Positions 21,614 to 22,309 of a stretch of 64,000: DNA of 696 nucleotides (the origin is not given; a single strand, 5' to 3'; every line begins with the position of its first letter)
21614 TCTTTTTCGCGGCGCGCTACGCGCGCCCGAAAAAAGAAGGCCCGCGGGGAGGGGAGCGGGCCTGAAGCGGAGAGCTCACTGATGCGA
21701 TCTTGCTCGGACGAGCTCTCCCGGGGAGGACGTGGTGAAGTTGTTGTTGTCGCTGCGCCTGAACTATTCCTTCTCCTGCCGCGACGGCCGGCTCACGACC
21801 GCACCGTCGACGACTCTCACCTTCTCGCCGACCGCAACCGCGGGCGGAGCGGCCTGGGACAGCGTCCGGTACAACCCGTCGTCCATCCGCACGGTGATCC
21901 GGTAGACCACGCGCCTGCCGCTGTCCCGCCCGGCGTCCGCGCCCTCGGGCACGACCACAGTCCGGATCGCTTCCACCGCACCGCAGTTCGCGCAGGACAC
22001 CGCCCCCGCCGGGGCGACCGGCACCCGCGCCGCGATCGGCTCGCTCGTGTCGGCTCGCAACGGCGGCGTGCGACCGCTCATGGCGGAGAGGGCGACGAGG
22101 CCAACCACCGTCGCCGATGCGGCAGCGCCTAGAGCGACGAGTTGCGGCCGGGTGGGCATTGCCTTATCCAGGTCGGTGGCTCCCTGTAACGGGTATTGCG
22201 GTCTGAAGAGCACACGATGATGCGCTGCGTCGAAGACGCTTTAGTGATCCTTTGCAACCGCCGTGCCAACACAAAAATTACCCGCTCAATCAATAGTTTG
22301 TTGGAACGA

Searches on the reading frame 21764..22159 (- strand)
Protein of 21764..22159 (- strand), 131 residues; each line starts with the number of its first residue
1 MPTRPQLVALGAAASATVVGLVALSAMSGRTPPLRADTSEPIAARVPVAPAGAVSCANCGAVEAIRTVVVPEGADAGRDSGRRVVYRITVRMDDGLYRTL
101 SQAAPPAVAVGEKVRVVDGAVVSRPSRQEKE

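Call 11: search_protein_families(library=pfam, proteins=[window:21764-22159:-], max_evalue=0.01)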
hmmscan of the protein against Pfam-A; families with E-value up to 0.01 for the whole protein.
window:21764-22159:- (131 aa): 0 families

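Call 12: search_protein_families(library=ncbifam, proteins=[window:21764-22159:-], max_evalue=0.01)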
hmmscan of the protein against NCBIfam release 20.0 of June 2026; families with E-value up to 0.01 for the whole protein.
window:21764-22159:- (131 aa): 0 families

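Call 13: find_homologous_proteins(query=window:21764-22159:-)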
Query window:21764-22159:- (131 aa): 172 proteins with E <= 0.001 among 743 candidates; the best 120 are listed.
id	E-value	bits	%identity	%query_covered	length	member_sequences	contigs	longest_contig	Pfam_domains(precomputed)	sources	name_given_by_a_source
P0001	3.8e-70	251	98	100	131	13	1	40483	-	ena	-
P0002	8.2e-59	215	84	100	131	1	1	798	-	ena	-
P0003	2.3e-27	113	64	66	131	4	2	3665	-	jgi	jgi:hypothetical protein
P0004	4.2e-27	113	54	99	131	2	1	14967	-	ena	-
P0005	1.8e-26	110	54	99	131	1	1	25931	-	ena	-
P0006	1.8e-26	110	55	97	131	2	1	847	-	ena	-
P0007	2.0e-26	110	55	99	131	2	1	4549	-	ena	-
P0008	2.9e-26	110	69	61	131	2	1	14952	-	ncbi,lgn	-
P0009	4.8e-26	109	53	99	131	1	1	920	-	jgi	-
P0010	7.0e-26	109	55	99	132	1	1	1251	-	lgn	-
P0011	7.6e-26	108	52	99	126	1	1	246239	-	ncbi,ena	-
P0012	1.1e-25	108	55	95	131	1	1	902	-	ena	-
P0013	1.4e-25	108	68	60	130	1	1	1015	-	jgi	jgi:hypothetical protein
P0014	4.1e-25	106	52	99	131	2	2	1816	-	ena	-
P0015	6.3e-25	106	51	99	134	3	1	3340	-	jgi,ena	-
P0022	8.0e-24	102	51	99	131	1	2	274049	-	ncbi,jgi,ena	jgi:hypothetical protein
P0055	7.7e-17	79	39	88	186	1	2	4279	PF05433.21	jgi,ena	-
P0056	1.6e-16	78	41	88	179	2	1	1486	PF05433.21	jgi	-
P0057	2.2e-16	78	36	88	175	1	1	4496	PF05433.21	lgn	-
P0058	2.9e-16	78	43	92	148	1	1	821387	-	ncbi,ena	-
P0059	2.9e-16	78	37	85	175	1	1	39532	PF05433.21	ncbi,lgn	-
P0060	4.3e-16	77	35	92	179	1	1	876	PF05433.21,PF13488.12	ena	-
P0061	8.8e-16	76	37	95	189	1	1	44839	PF05433.21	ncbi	-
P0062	1.6e-15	75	37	93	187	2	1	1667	PF05433.21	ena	-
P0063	3.0e-15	74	37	88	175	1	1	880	PF05433.21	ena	-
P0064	5.1e-15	74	39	95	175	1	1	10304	PF05433.21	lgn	-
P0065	5.3e-15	73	36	88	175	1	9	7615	PF05433.21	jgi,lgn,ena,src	-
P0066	5.4e-15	73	36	88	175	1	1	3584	PF05433.21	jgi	-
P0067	6.6e-15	73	38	93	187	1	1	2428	PF05433.21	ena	-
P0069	9.1e-15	73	35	92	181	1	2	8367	PF05433.21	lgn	-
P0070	9.4e-15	73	36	93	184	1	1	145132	PF05433.21,PF13488.12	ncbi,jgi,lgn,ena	-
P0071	1.1e-14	72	37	93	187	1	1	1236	PF05433.21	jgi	jgi:outer membrane lipoprotein SlyB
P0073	4.7e-14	70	37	89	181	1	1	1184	PF05433.21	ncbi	-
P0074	8.7e-14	70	35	95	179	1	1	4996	PF05433.21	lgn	-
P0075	1.0e-13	69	36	94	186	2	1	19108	PF05433.21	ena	-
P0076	1.1e-13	69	36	92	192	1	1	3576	PF05433.21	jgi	-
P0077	1.2e-13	69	35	93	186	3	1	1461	PF05433.21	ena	-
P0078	1.2e-13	69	36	88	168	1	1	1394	PF05433.21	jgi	jgi:outer membrane lipoprotein SlyB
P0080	1.3e-13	69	35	92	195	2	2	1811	PF05433.21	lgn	-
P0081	1.3e-13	69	38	88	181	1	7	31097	PF05433.21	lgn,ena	-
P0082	1.9e-13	68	37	93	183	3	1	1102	PF05433.21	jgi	-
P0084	2.4e-13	68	34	79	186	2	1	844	PF05433.21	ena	-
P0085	2.8e-13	68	36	91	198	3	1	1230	PF05433.21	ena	-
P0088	4.2e-13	67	37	86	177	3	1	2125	PF05433.21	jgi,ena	-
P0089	4.4e-13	67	34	93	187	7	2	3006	PF05433.21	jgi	-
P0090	5.0e-13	67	35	87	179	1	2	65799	PF05433.21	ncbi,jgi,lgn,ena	-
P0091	5.2e-13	67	35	87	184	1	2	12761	PF13441.13,PF05433.21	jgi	-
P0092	5.4e-13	67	35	93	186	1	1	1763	PF05433.21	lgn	-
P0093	5.4e-13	67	34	91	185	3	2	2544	PF05433.21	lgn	-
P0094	5.7e-13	67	38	88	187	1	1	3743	PF05433.21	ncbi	-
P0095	6.6e-13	67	37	88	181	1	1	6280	PF13441.13,PF05433.21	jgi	jgi:outer membrane lipoprotein SlyB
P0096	6.7e-13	67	35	88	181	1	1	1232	PF05433.21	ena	-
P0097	6.8e-13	67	35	92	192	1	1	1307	PF05433.21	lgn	-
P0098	6.9e-13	67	35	92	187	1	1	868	PF05433.21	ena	-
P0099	7.5e-13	67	36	89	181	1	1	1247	PF05433.21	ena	-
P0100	7.9e-13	66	36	94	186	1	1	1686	PF05433.21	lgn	-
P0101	8.7e-13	66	38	88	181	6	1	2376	PF05433.21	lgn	-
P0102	9.3e-13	66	37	87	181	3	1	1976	PF05433.21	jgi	jgi:outer membrane lipoprotein SlyB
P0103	9.7e-13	66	37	88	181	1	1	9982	PF05433.21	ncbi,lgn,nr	ncbi:MAG: glycine zipper 2TM domain-containing protein [Betaproteobacteria bacterium]|nr:glycine zip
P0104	9.9e-13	66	32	82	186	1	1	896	PF05433.21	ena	-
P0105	1.2e-12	66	35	88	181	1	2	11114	PF05433.21,PF13488.12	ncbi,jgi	jgi:outer membrane lipoprotein SlyB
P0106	1.6e-12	65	33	89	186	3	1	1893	PF13441.13,PF05433.21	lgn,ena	-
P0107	1.7e-12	65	36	93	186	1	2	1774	PF05433.21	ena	-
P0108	1.7e-12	65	34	92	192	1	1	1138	PF05433.21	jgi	jgi:outer membrane lipoprotein SlyB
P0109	1.8e-12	65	34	95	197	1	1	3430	PF05433.21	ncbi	-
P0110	2.2e-12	65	36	86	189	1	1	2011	PF05433.21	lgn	-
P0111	2.2e-12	65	35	92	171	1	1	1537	PF05433.21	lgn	-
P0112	2.4e-12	65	35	88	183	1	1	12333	PF05433.21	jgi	jgi:outer membrane lipoprotein SlyB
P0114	2.6e-12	65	36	88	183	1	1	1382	PF13441.13,PF05433.21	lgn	-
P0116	3.8e-12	64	35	93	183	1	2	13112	PF05433.21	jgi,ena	jgi:outer membrane lipoprotein SlyB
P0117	4.1e-12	64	39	88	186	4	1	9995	PF05433.21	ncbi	-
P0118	4.4e-12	64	37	88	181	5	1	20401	PF05433.21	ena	-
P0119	4.7e-12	64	35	93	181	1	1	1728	PF05433.21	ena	-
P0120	5.4e-12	64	34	88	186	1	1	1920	PF05433.21,PF13488.12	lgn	-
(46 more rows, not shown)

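Call 22: find_encoding_contigs(protein=P0022, flank=6000, max_places=2)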
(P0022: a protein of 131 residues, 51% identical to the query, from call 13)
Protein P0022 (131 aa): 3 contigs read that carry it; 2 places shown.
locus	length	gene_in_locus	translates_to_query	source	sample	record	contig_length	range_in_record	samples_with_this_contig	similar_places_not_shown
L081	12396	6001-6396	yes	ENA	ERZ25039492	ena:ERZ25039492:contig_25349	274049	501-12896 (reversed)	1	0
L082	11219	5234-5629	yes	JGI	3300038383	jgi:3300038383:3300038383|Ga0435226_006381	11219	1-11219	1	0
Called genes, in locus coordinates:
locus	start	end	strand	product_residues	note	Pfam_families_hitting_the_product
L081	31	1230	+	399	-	PF02784:Orn_Arg_deC_N, PF00278:Orn_DAP_Arg_deC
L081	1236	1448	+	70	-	-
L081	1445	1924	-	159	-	PF00186:DHFR_1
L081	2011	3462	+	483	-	PF00512:HisKA, PF13581:HATPase_c_2 (faint), PF02518:HATPase_c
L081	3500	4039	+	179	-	-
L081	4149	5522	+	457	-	PF00072:Response_reg, PF00158:Sigma54_activat, PF14532:Sigma54_activ_2, PF07728:AAA_5, PF25601:AAA_lid_14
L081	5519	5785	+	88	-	-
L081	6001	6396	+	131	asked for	-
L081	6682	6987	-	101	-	-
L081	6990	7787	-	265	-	PF00303:Thymidylat_synt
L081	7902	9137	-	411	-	PF00072:Response_reg, PF06293:Kdo (faint), PF00069:Pkinase, PF07714:PK_Tyr_Ser-Thr, PF03109:ABC1 (weak), PF01636:APH (weak)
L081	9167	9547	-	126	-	PF10861:DUF2784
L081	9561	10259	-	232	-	PF00581:Rhodanese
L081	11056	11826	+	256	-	PF00202:Aminotran_3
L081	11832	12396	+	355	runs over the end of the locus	?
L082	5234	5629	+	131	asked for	-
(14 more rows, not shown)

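Call 23: find_encoding_contigs(protein=P0011, flank=6000, max_places=2)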
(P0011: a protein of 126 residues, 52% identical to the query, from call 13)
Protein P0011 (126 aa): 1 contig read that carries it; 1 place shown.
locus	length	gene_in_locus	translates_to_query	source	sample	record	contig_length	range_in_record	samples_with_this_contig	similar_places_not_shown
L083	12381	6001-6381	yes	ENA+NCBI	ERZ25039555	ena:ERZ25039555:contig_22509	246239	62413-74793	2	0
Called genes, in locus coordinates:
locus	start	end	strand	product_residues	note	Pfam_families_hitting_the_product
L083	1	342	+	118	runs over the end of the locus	PF10027:DUF2269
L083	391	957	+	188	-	PF22769:DCD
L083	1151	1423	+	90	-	PF03061:4HBT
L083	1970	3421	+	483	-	PF00512:HisKA, PF02518:HATPase_c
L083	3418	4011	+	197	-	-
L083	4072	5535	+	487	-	PF00072:Response_reg, PF00158:Sigma54_activat, PF14532:Sigma54_activ_2, PF07728:AAA_5, PF25601:AAA_lid_14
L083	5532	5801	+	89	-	-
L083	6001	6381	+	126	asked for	-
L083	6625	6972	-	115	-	-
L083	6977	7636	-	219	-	PF00578:AhpC-TSA, PF08534:Redoxin, PF10417:1-cysPrx_C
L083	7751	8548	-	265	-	PF00303:Thymidylat_synt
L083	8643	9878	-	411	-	PF00072:Response_reg, PF00069:Pkinase, PF07714:PK_Tyr_Ser-Thr, PF03109:ABC1 (weak), PF01636:APH (weak)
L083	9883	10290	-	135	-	PF10861:DUF2784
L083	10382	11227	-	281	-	PF00581:Rhodanese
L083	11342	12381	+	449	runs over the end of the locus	PF00202:Aminotran_3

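Call 24: find_encoding_contigs(protein=P0058, flank=6000, max_places=2)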
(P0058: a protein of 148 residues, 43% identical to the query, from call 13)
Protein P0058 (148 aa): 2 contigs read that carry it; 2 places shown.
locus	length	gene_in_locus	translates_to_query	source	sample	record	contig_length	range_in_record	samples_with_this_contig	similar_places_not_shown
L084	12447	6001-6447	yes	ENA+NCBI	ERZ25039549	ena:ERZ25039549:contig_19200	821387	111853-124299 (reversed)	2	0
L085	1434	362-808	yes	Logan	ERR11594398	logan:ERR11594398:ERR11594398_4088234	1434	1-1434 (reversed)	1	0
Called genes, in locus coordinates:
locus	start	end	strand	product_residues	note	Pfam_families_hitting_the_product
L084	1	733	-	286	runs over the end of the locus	PF00892:EamA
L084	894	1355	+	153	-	PF03061:4HBT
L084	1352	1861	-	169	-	PF00186:DHFR_1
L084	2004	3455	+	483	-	PF00512:HisKA, PF02518:HATPase_c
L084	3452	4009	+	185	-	-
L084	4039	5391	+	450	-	PF00072:Response_reg, PF00158:Sigma54_activat, PF14532:Sigma54_activ_2, PF07728:AAA_5 (weak), PF25601:AAA_lid_14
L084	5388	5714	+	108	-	-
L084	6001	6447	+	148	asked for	-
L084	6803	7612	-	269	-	PF00303:Thymidylat_synt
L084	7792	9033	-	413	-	PF00072:Response_reg, PF00069:Pkinase, PF07714:PK_Tyr_Ser-Thr, PF03109:ABC1 (weak), PF01636:APH (weak)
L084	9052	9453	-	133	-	PF10861:DUF2784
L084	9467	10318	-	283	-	PF00581:Rhodanese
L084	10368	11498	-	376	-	PF00355:Rieske, PF00848:Ring_hydroxyl_A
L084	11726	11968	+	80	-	PF02609:Exonuc_VII_S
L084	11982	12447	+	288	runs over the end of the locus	PF00348:polyprenyl_synt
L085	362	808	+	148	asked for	-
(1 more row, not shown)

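Call 25: find_encoding_contigs(protein=P0070, flank=6000, max_places=2)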
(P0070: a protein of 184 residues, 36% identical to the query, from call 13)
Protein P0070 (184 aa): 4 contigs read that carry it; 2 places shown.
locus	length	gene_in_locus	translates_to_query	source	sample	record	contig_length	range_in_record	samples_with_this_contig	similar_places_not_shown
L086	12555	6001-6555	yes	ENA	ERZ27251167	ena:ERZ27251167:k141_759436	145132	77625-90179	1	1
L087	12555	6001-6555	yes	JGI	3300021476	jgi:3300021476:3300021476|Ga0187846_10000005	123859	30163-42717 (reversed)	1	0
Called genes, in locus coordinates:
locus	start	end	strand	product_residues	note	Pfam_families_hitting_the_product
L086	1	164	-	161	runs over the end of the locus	PF13673:Acetyltransf_10, PF00583:Acetyltransf_1, PF13508:Acetyltransf_7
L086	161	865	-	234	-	PF00440:TetR_N, PF17932:TetR_C_24 (weak), PF17935:TetR_C_27 (weak)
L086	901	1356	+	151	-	PF14539:DUF4442 (weak), PF03061:4HBT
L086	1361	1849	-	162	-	PF00186:DHFR_1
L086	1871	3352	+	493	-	PF00672:HAMP (weak), PF00512:HisKA, PF02518:HATPase_c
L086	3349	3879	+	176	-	-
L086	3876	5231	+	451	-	PF00072:Response_reg, PF00158:Sigma54_activat, PF14532:Sigma54_activ_2, PF07728:AAA_5 (weak), PF25601:AAA_lid_14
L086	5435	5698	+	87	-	-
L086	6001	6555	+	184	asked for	PF05433:Rick_17kDa_Anti, PF13488:Gly-zipper_Omp (weak)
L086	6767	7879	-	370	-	PF07494:Reg_prop (faint), PF17170:DUF5128 (weak), PF01436:NHL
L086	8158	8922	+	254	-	PF05708:Peptidase_C92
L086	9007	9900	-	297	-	PF00303:Thymidylat_synt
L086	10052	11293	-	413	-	PF00072:Response_reg, PF00069:Pkinase, PF06293:Kdo (faint), PF07714:PK_Tyr_Ser-Thr, PF03109:ABC1 (weak), PF01636:APH (weak)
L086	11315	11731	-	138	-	PF10861:DUF2784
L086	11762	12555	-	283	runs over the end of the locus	PF00581:Rhodanese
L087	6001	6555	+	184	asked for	PF05433:Rick_17kDa_Anti, PF13488:Gly-zipper_Omp (weak)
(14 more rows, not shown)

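Call 38: find_related_loci(query=A1, collection=metagenome_contigs, flank=2500)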
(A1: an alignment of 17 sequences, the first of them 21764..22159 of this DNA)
Query A1 (131 aa) in metagenome_contigs; peptide patterns used: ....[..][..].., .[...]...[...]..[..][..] (x = any residue, [..] = any of these).
600 stretches matched a pattern (row limit reached: there are more); 265 encode a relative of the query (tblastn E <= 1e-3); the best 80 are kept; 80 distinct loci.
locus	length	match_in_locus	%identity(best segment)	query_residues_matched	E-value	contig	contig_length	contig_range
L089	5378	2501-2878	54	1-131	2e-28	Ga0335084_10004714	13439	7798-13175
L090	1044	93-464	53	1-129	1e-29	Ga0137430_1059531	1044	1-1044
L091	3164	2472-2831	52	1-125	8e-27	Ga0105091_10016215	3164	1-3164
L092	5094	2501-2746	61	51-128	5e-24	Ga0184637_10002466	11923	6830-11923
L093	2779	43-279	61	54-128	2e-23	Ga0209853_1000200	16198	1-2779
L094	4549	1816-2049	59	55-128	6e-23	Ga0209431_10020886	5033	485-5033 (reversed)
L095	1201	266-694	43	12-122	5e-23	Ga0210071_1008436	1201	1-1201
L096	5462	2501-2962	38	4-122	6e-22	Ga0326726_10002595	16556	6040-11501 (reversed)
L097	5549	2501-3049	36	3-130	6e-22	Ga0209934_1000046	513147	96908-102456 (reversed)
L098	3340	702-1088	51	1-130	9e-22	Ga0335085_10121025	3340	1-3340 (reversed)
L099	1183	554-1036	39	10-124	1e-21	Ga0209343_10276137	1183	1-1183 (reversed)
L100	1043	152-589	39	10-124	3e-21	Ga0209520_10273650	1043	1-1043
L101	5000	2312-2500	62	55-123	5e-21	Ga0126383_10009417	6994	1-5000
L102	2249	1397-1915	36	10-124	7e-21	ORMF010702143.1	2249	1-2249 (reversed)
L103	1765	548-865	49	13-122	1e-20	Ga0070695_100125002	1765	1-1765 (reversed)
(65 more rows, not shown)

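Call 50: predict_structure(alignment_id=A1)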
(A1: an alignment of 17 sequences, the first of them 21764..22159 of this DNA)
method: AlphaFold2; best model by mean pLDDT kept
length: 131 residues; sequences in the alignment: 17
mean_pLDDT: 68.5   pTM: 0.51
mean pLDDT of the five models: 68.5, 68.4, 67.6, 67.0, 66.8
residues with pLDDT >= 90: 50; 70-90: 14; 50-70: 16; < 50: 51
segments of 3 or more residues with pLDDT < 50: 1-48
pLDDT, mean of each block of 10 residues (from residue 1): 46 45 40 34 43 73 96 72 94 94 93 92 71 50
secondary structure, 60 per line:
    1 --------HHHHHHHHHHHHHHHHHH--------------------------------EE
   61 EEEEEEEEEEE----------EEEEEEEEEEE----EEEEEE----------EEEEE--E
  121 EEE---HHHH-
elements in order: H9-26 E59-71 E82-92 E97-102 E113-117 E120-123 H127-130

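Call 54: fold_search(model_id=the predicted structure, library=pdb)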
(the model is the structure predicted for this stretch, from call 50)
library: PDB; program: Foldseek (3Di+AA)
matches with E <= 10: 724; with E <= 0.001: 0
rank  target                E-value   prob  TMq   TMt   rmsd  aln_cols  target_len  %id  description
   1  7ojf_A                2.5e-02  1.00  0.40  0.38   9.7       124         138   14  CRYO-EM STRUCTURE OF SLYB13-BAMA FROM ESCHERICHIA COLI. (released 2022-07-27)
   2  5xyu_L                4.1e-02  0.92  0.29  0.30  13.4       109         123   16  Small subunit of Mycobacterium smegmatis ribosome (released 2017-09-27)
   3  8a22_Bl               9.0e-02  0.85  0.30  0.32  13.8       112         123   18  Structure of the mitochondrial ribosome from Polytomella magna (released 2022-11-16)
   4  8ekc_l                1.1e-01  0.72  0.28  0.30  14.1       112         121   17  Escherichia coli 70S ribosome bound to thermorubin, deacylated P-site tRNAfMet and aminoacylated A-site Phe-tRNA (released 2022-12-07)
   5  6z1p_Bl               1.3e-01  0.89  0.25  0.26   3.8        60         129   22  Structure of the mitochondrial ribosome from Tetrahymena thermophila (released 2020-06-24)
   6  9fia_Bl               1.3e-01  0.69  0.27  0.19  12.0       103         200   25  SSU(body) structure derived from the SSU sample of the mitoribosome from T. gondii. (released 2024-12-11)
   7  8fmw_L                1.3e-01  0.72  0.29  0.30  13.7       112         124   18  The structure of a hibernating ribosome in the Lyme disease pathogen (released 2023-11-08)
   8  6esq_F                1.7e-01  0.98  0.33  0.33   7.5        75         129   13  Structure of the acetoacetyl-CoA thiolase/HMG-CoA synthase complex from Methanothermococcus thermolithotrophicus soake (released 2018-03-14)
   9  6v39_l                1.8e-01  0.63  0.28  0.30  10.9        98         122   19  Cryo-EM structure of the Acinetobacter baumannii Ribosome: 70S with P-site tRNA (released 2020-02-05)
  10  7k9m_B                1.9e-01  0.96  0.33  0.06   8.7        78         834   20  Crystal structure of the complex of M. tuberculosis PheRS with cognate precursor tRNA and 5'-O-(N-phenylalanyl)sulfamo (released 2021-05-12)
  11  9igt_J                2.2e-01  0.85  0.29  0.36   6.0        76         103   20  Assembly intermediate of human mitochondrial ribosome small subunit bound to METTL15, RBFA, and mtIF2 (State M2.1) (released 2026-03-11)
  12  8cst_J                2.2e-01  0.66  0.27  0.32  12.2        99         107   16  Human mitochondrial small subunit assembly intermediate (State E) (released 2022-12-14)
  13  6esq_E                2.5e-01  0.96  0.33  0.34   7.5        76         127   13  Structure of the acetoacetyl-CoA thiolase/HMG-CoA synthase complex from Methanothermococcus thermolithotrophicus soake (released 2018-03-14)
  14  5li0_l                2.5e-01  0.82  0.28  0.27   4.0        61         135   15  70S ribosome from Staphylococcus aureus (released 2016-12-28)
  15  3rd4_B                2.8e-01  0.98  0.39  0.57   3.1        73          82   14  Crystal structure of PROPEN_03304 from Proteus penneri ATCC 35198 Northeast Structural Genomics Consortium target id P (released 2011-05-25)
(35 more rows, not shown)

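Call 65: search_solved_structures(query=P0070, max_evalue=1, show_alignments=1)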
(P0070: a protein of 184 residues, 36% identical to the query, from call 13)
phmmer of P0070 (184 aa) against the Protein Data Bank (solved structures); distinct sequences matched with E-value up to 1: 10.
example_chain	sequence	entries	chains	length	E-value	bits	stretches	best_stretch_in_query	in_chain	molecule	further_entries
7ojf_A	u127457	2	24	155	3.4e-08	37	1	76-157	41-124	Outer membrane lipoprotein slyB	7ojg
4a01_A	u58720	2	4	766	0.4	14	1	9-81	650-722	PROTON PYROPHOSPHATASE | Pyrophosphate-energized vacuolar membrane proton pump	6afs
6aft_A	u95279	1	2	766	0.4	14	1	9-81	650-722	Pyrophosphate-energized vacuolar membrane proton pump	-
6afu_A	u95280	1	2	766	0.4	14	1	9-81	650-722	Pyrophosphate-energized vacuolar membrane proton pump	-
6afv_A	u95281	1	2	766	0.4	14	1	9-81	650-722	Pyrophosphate-energized vacuolar membrane proton pump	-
6afw_A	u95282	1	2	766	0.4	14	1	9-81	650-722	Pyrophosphate-energized vacuolar membrane proton pump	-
6afx_A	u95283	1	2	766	0.4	14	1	9-81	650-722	Pyrophosphate-energized vacuolar membrane proton pump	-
6afy_A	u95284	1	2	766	0.4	14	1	9-81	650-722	Pyrophosphate-energized vacuolar membrane proton pump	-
6afz_A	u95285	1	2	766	0.4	14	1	9-81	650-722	Pyrophosphate-energized vacuolar membrane proton pump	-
5gpj_A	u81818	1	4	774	0.4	13.9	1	9-81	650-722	Pyrophosphate-energized vacuolar membrane proton pump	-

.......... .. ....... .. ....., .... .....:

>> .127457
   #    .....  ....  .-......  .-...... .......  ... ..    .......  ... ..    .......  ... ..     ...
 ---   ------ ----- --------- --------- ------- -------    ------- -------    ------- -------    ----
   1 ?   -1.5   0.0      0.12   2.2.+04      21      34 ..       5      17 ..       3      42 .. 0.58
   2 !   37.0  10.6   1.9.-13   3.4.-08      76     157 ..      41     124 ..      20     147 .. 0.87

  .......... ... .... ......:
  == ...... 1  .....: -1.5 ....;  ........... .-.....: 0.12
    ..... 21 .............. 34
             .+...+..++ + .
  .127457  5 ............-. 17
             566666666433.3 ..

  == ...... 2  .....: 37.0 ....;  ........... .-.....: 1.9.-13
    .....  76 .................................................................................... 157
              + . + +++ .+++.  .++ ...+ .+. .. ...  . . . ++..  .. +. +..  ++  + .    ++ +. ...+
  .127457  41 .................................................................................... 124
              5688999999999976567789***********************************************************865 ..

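Call 66: search_protein_families(library=pfam, proteins=[P0070], max_evalue=0.001)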
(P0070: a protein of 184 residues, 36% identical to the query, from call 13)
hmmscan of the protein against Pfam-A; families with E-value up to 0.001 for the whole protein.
P0070 (184 aa): 2 families
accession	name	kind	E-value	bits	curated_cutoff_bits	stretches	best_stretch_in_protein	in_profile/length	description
PF05433.20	Rick_17kDa_Anti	-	4.6e-10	39.7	24.2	1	95-136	1-43/43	Glycine zipper 2TM domain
PF13488.11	Gly-zipper_Omp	-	2.5e-05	24.5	25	1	95-138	1-45/46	Glycine zipper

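Call 67: find_encoding_contigs(protein=P0002, flank=3000, max_places=2)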
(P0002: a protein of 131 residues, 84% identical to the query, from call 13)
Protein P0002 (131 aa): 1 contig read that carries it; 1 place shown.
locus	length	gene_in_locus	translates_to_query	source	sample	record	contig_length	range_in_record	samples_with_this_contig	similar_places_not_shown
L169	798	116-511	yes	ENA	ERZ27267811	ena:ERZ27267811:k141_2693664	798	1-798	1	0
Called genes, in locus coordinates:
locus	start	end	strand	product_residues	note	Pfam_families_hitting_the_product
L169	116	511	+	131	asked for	-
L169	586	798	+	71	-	?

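Call 68: find_encoding_contigs(protein=P0001, flank=3000, max_places=2)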
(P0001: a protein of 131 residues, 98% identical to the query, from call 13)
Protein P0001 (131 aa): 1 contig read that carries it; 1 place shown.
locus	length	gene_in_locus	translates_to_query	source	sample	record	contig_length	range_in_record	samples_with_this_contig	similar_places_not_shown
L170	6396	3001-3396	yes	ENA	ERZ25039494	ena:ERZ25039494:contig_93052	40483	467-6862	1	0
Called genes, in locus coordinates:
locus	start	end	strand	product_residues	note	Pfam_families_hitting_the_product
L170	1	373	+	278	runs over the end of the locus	?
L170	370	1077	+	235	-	-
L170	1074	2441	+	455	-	PF00072:Response_reg, PF00158:Sigma54_activat, PF14532:Sigma54_activ_2, PF07728:AAA_5 (weak), PF25601:AAA_lid_14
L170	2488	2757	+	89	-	-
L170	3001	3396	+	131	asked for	-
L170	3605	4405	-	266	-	PF00303:Thymidylat_synt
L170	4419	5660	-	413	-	PF00072:Response_reg, PF00069:Pkinase, PF06293:Kdo (faint), PF07714:PK_Tyr_Ser-Thr, PF03109:ABC1 (weak), PF01636:APH (weak)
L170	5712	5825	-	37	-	-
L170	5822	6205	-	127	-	PF10861:DUF2784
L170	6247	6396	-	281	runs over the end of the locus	PF00581:Rhodanese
